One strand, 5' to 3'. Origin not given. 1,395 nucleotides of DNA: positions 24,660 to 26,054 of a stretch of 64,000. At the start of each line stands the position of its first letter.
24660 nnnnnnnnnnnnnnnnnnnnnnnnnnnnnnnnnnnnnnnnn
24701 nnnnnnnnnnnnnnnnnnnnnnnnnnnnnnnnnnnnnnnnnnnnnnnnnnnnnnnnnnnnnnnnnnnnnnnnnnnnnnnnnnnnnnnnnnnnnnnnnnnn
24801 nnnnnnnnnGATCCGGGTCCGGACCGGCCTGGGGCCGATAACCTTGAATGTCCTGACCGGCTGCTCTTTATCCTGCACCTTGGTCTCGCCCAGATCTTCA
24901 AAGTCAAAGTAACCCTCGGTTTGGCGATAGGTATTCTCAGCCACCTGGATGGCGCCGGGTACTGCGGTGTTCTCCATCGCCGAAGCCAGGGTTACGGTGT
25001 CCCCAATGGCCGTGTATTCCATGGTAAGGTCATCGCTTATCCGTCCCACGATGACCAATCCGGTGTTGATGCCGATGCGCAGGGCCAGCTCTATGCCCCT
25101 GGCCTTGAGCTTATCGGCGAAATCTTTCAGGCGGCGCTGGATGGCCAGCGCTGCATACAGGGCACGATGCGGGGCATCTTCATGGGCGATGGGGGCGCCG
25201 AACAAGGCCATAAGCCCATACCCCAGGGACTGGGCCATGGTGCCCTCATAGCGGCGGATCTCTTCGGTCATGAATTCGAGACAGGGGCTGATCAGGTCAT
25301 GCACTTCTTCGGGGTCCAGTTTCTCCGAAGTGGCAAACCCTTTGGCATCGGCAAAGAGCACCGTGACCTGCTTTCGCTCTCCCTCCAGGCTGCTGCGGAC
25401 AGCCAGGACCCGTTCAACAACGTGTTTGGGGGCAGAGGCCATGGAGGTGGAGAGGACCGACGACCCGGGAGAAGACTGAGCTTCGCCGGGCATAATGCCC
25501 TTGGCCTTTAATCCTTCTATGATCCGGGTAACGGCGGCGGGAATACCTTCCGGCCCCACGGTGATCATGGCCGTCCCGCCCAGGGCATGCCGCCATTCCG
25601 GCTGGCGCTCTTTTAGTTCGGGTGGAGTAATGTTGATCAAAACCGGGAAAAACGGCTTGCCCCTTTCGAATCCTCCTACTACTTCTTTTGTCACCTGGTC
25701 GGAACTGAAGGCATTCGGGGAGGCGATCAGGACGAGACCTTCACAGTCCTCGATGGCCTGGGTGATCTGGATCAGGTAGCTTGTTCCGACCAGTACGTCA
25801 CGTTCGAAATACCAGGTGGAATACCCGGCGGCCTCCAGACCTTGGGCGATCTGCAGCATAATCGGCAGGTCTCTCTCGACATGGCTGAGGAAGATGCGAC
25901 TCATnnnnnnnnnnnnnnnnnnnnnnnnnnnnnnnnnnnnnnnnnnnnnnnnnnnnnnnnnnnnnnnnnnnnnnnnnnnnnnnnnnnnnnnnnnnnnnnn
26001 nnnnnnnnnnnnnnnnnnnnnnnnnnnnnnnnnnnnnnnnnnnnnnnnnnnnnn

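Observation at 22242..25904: Solitary 1220-aa TIR / cyclase-homology / STAND NTPase / TPR protein: an NLR/Avs-like architecture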

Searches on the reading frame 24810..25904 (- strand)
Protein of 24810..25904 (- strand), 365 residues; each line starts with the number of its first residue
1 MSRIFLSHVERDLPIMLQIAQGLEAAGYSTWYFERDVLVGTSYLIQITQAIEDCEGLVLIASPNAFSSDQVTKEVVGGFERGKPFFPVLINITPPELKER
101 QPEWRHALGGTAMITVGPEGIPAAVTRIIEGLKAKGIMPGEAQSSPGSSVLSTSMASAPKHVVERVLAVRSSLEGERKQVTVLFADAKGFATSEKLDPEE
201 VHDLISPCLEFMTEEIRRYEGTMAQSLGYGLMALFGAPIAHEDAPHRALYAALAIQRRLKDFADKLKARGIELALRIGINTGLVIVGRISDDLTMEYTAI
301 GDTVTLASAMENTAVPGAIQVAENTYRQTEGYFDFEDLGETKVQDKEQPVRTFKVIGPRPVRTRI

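Call 45: find_related_loci(query=A1, collection=genome_contigs, flank=10000)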
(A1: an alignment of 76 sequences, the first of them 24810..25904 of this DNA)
Query A1 (365 aa) in genome_contigs; peptide patterns used: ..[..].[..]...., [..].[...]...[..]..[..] (x = any residue, [..] = any of these).
600 stretches matched a pattern (row limit reached: there are more); 351 encode a relative of the query (tblastn E <= 1e-3); the best 80 are kept; 80 distinct loci.
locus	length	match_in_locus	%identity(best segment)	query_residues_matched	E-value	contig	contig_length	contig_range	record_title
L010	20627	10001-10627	52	159-365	6e-67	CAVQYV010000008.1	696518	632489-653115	MAG: uncultured candidate division NC10 bacterium isolate MFD00032.bin.1.264 genome assembly, contig: contig_72983, whol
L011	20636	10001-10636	51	156-365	2e-66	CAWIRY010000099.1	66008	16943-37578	MAG: uncultured delta proteobacterium isolate MFD03323.bin.1.124 genome assembly, contig: contig_35959, whole genome sho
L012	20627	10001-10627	53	159-365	8e-67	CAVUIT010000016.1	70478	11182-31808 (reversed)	MAG: uncultured delta proteobacterium isolate MFD01872.bin.2.115 genome assembly, contig: contig_83798, whole genome sho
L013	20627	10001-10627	50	159-365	6e-64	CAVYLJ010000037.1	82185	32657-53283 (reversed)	MAG: uncultured delta proteobacterium isolate MFD01299.bin.2.76 genome assembly, contig: contig_6055, whole genome shotg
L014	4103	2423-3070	48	152-365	4e-64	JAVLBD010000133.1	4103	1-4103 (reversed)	MAG: Dehalococcoidia bacterium isolate Uz-K9-09 NODE_133_length_4103_cov_2.038251, whole genome shotgun sequence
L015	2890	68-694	48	159-365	6e-60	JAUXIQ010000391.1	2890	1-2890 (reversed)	MAG: Nitrospinota bacterium isolate CSMAG_3060 CSMAG_3060_k127_18633794_length_2890_cov_39.0000, whole genome shotgun se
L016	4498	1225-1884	49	155-365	5e-59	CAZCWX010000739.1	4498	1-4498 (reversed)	MAG TPA_asm: uncultured Enterobacteriaceae bacterium isolate binchicken_co31_407 genome assembly, contig: k141_1189699,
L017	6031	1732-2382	50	151-365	1e-58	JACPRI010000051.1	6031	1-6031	MAG: Verrucomicrobia bacterium isolate NC_groundwater_675_Ag_B-0.1um_59_41 B_1_S1_Biohub_coassembly_k141_638336, whole g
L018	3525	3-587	51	173-365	8e-59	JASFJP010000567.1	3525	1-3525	MAG: Desulfobacterales bacterium isolate D0608U02metaG_Bin_613 D0608U02metaG_FD_scaffold_7121_c1, whole genome shotgun s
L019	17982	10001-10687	45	136-365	3e-58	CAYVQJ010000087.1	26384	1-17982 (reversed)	MAG TPA_asm: uncultured Myxococcales bacterium isolate binchicken_co165_377 genome assembly, contig: k141_1669566, whole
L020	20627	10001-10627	48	159-365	7e-58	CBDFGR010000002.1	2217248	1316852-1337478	MAG: Myxococcota bacterium isolate ad521999-ae95-4a27-8e19-38f7542cab83 genome assembly, contig: contig_2, whole genome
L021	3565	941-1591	46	152-365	6e-57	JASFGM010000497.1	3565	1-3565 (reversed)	MAG: Desulfobacterales bacterium isolate D0606U12remetaG_Bin_122 D0606U12remetaG_FD_scaffold_7951_c1, whole genome shotg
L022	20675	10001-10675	45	145-365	1e-56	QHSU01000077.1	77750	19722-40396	MAG: Candidatus Rokuibacteriota bacterium isolate AR23 14_1009_16_40cm_scaffold_166_curated, whole genome shotgun sequen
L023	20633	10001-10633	49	159-365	2e-56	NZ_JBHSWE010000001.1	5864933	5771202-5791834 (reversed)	Marinobacterium aestuariivivens strain NBRC 111756 GCM70026904_2, whole genome shotgun sequence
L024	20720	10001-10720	45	140-365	3e-56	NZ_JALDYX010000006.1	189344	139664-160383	Marinobacterium sedimentorum strain OS208 NODE_6_length_189344_cov_109.340205, whole genome shotgun sequence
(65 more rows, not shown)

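Call 49: predict_structure(alignment_id=A1)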
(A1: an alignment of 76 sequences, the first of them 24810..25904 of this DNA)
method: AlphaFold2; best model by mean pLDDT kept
length: 365 residues; sequences in the alignment: 76
mean_pLDDT: 83.4   pTM: 0.56
mean pLDDT of the five models: 83.4, 82.4, 82.1, 81.6, 78.3
residues with pLDDT >= 90: 150; 70-90: 168; 50-70: 37; < 50: 10
segments of 3 or more residues with pLDDT < 50: 141-148
pLDDT, mean of each block of 10 residues (from residue 1): 88 93 89 76 75 91 91 90 93 91 85 89 94 86 37 63 74 79 85 62 82 90 80 80 85 93 85 90 81 74 87 92 94 94 76 94 73
secondary structure, 60 per line:
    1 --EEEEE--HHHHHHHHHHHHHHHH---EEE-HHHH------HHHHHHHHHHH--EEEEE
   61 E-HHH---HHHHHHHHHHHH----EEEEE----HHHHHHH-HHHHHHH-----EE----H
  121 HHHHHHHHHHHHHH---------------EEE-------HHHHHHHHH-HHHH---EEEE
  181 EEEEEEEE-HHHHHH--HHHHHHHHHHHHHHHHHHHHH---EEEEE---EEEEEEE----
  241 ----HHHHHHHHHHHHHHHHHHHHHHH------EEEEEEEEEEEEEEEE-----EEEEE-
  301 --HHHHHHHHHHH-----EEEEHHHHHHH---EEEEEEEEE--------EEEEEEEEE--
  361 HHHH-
elements in order: E3-7 H10-25 E29-31 H33-36 H43-53 E56-61 H69-80 E85-89 H94-100 H102-108 H120-134 E150-152 H160-168 H170-173 E177-188 H190-195 H198-218 E222-226 E230-236 H245-267 E274-289 E295-299 H303-313 E319-322 H323-329 E333-341 E350-358 H361-364

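Call 53: fold_search(model_id=the predicted structure, library=pdb)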
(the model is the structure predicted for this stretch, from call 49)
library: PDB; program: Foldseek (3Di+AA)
matches with E <= 10: 1714; with E <= 0.001: 328
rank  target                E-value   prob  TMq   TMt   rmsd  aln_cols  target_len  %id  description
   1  3r5g_A                1.0e-15  1.00  0.45  0.82   3.5       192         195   31  Crystal structure of the adenylyl cyclase CyaB from P. aeruginosa (released 2012-01-11)
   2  3r5g_B                1.1e-15  1.00  0.45  0.81   3.5       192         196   31  Crystal structure of the adenylyl cyclase CyaB from P. aeruginosa (released 2012-01-11)
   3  1wc1_C                3.4e-15  1.00  0.42  0.77   3.9       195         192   28  Soluble adenylyl cyclase CyaC from S. platensis in complex with Rp- ATPalphaS (released 2004-12-20)
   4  6fht_A                4.9e-15  1.00  0.50  0.26  15.2       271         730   23  Crystal structure of an artificial phytochrome regulated adenylate/guanylate cyclase in its dark adapted Pr form (released 2018-04-18)
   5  1wc1_A                5.8e-15  1.00  0.42  0.75   3.9       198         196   27  Soluble adenylyl cyclase CyaC from S. platensis in complex with Rp- ATPalphaS (released 2004-12-20)
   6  1wc0_A                6.9e-15  1.00  0.41  0.73   4.2       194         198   27  Soluble adenylyl cyclase CyaC from S. platensis in complex with alpha, beta-methylene-ATP (released 2004-12-20)
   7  1wc1_B                9.9e-15  1.00  0.42  0.75   4.0       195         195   27  Soluble adenylyl cyclase CyaC from S. platensis in complex with Rp- ATPalphaS (released 2004-12-20)
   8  1wc4_B                1.4e-14  1.00  0.42  0.75   4.2       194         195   27  Soluble adenylyl cyclase CyaC from S. platensis in complex with alpha, beta-methylene-ATP and Europium (released 2004-12-20)
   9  6fht_B                1.7e-14  1.00  0.49  0.25  15.0       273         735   24  Crystal structure of an artificial phytochrome regulated adenylate/guanylate cyclase in its dark adapted Pr form (released 2018-04-18)
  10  1wc3_B                1.9e-14  1.00  0.42  0.75   4.1       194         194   27  Soluble adenylyl cyclase CyaC from S. platensis in complex with alpha, beta-methylene-ATP and Strontium (released 2004-12-20)
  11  2bw7_B                2.0e-14  1.00  0.41  0.73   4.1       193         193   27  A novel mechanism for adenylyl cyclase inhibition from the crystal structure of its complex with catechol estrogen (released 2005-07-20)
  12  1wc0_B                3.4e-14  1.00  0.42  0.74   4.1       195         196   27  Soluble adenylyl cyclase CyaC from S. platensis in complex with alpha, beta-methylene-ATP (released 2004-12-20)
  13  5oyh_D                3.6e-14  1.00  0.44  0.83   3.7       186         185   27  crystal structure of the catalytic core of a rhodopsin-guanylyl cyclase with converted specificity in complex with ATP (released 2018-06-06)
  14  1wc5_D                3.6e-14  1.00  0.42  0.75   4.1       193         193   27  Soluble adenylyl cyclase CyaC from S. platensis in complex with alpha, beta-methylene-ATP in presence of bicarbonate (released 2004-12-20)
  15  2w01_C                4.3e-14  1.00  0.46  0.80   3.2       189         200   28  Crystal structure of the guanylyl cyclase Cya2 (released 2008-09-30)
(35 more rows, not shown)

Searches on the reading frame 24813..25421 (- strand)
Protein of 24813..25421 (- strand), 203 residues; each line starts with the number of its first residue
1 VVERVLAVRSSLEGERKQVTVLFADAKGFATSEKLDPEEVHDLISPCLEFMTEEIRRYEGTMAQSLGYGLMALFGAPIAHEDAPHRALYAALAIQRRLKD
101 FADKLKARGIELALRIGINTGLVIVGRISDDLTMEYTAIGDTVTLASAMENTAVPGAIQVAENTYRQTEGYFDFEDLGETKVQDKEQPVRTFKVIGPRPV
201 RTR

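Call 15: search_solved_structures(query=window:24813-25421:-, max_evalue=0.001, show_alignments=4)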
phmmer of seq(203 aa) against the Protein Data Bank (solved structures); distinct sequences matched with E-value up to 0.001: 61 (the best 60 are shown).
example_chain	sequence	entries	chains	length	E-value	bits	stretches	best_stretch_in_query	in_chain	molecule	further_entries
3r5g_A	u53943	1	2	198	2.6e-25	92.4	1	12-198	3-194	CyaB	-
2w01_A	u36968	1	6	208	9.4e-22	80.8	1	12-166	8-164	ADENYLATE CYCLASE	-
6fht_A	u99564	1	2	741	1.7e-20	76.7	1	12-166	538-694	Bacteriophytochrome,Adenylate cyclase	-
6sir_A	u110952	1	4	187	3.6e-15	59.3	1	15-186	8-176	Nucleotide cyclase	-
9u3p_A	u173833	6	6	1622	5.4e-15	58.8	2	15-200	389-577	Adenylate cyclase type 9,Protein M2-1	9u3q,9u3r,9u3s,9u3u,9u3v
7pd4_A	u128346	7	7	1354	5.4e-15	58.7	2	15-199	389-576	Adenylate cyclase 9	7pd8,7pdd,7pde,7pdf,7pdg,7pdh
5oyh_A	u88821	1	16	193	5.7e-15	58.7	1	15-186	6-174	Nucleotide cyclase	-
6r4o_A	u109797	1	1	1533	7.2e-15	58.4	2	15-199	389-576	Adenylate cyclase 9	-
6r3q_A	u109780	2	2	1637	8.5e-15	58.1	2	15-199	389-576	Adenylate cyclase 9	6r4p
8buz_A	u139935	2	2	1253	5e-14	55.6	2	111-196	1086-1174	Adenylate cyclase type 8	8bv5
6ao9_A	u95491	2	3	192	6.7e-14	55.2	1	15-197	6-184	Bacterio-rhodopsin/guanylyl cyclase 1 fusion protein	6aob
6aoa_A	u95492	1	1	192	9.1e-14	54.8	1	15-197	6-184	Bacterio-rhodopsin/guanylyl cyclase 1 fusion protein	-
1wc0_A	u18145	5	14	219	1.7e-13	53.9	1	10-163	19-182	ADENYLATE CYCLASE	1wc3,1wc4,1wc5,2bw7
1wc1_A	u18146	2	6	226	2.3e-13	53.4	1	12-163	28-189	ADENYLATE CYCLASE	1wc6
8sl3_A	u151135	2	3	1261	6.7e-11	45.4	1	96-196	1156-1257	Adenylate cyclase type 5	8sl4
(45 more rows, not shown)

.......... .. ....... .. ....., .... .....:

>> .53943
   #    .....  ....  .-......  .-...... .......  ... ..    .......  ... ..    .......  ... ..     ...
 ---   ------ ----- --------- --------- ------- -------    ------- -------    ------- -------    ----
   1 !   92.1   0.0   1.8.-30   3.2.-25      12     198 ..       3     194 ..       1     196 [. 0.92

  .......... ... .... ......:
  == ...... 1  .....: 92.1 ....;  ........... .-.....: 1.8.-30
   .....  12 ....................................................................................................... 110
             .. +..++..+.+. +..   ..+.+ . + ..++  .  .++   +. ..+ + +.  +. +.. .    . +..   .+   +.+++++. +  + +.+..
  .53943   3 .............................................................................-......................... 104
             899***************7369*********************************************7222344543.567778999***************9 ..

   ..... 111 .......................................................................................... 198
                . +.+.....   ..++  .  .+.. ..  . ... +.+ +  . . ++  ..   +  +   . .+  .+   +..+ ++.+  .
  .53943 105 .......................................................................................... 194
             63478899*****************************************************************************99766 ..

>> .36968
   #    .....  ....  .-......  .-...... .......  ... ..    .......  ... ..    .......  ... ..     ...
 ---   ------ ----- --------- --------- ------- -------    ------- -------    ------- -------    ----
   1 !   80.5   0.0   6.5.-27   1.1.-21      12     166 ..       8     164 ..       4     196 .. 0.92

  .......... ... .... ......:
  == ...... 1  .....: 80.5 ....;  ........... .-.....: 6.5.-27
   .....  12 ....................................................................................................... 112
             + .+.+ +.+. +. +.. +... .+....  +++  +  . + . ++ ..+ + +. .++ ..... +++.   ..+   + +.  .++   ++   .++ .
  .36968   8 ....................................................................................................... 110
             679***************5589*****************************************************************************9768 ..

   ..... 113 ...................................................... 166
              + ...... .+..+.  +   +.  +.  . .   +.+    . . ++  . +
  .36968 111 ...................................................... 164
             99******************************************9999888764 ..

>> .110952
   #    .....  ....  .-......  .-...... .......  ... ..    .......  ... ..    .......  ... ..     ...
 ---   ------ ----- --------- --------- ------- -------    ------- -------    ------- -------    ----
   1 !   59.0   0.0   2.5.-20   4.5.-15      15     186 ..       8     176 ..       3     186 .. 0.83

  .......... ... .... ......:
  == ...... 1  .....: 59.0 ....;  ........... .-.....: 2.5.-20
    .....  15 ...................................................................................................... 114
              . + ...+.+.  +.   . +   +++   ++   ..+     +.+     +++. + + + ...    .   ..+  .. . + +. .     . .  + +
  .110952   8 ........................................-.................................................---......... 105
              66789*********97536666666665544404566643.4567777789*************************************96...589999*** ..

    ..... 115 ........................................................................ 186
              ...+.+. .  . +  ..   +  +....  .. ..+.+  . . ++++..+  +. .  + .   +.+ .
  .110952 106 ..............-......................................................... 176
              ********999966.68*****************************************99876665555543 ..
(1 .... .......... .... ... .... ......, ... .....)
